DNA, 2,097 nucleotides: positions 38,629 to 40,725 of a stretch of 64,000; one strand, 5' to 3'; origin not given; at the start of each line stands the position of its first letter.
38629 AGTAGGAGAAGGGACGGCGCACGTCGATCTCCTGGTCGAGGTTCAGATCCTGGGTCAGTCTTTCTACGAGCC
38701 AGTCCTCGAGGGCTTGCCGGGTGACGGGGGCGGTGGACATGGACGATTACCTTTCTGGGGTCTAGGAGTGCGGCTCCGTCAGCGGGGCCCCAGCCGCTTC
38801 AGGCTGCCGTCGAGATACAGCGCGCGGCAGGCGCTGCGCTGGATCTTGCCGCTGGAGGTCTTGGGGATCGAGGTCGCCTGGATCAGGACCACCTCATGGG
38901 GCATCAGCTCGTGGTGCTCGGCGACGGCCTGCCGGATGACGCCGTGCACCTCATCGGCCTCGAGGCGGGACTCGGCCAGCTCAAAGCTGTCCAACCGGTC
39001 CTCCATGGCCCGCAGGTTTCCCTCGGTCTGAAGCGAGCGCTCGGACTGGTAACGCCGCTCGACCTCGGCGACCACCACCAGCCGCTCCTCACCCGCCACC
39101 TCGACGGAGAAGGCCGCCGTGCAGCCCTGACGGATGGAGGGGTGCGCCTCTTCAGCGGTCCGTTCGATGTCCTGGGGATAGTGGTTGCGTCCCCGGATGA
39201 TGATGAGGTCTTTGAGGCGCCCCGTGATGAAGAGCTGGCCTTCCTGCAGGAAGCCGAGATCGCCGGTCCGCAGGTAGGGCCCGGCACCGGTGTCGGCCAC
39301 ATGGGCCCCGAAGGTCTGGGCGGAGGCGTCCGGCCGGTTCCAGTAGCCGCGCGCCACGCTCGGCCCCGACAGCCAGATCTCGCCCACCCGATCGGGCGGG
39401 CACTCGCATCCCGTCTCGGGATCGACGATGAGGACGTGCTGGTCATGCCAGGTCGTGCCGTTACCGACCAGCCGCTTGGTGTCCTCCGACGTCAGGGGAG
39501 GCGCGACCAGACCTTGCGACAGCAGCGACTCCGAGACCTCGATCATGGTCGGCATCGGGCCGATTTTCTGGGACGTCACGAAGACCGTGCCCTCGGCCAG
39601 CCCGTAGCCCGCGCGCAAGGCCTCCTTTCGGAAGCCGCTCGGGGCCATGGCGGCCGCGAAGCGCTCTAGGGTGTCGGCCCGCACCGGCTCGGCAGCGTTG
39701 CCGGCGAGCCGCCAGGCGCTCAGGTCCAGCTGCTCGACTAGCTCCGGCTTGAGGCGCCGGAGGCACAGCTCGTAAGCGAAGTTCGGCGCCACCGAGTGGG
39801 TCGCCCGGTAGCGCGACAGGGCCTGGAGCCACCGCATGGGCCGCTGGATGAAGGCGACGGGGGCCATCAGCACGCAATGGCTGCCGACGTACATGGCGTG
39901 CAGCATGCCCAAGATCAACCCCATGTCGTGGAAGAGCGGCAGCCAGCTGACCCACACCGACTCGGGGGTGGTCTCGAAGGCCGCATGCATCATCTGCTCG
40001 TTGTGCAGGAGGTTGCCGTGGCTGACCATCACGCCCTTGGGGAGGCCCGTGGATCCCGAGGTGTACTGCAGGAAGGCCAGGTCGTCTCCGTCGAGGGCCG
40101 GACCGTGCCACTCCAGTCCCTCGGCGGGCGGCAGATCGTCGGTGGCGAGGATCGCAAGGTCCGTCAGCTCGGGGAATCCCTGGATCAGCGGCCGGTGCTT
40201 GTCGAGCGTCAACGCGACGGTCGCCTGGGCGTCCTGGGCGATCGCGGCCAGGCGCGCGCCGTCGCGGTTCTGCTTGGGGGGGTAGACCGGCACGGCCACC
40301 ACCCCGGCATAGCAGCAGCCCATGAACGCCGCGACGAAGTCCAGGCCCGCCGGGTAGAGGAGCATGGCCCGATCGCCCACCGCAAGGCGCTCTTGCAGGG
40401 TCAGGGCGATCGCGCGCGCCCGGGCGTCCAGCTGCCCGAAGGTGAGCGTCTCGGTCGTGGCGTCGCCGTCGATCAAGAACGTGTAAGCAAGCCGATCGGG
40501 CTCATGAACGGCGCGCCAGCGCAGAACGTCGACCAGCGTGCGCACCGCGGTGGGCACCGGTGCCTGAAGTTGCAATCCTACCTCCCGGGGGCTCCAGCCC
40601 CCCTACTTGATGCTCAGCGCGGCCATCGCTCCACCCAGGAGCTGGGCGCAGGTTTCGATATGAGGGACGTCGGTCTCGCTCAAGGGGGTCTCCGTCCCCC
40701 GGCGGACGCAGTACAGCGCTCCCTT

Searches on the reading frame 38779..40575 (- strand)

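Call 57: search_protein_families(library=pfam, proteins=[window:38779-40575:-], max_evalue=0.00001)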
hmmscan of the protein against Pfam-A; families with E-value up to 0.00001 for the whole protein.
window:38779-40575:- (598 aa): 2 families
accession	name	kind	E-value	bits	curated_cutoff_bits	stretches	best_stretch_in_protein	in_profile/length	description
PF00501.34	AMP-binding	-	8.1e-74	249.2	29.9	1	19-412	2-384/384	AMP-binding enzyme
PF23024.1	AMP-dom_DIP2-like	-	2.3e-11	44.1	27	0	456-508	2-50/110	Disco-interacting protein 2-like, AMP domain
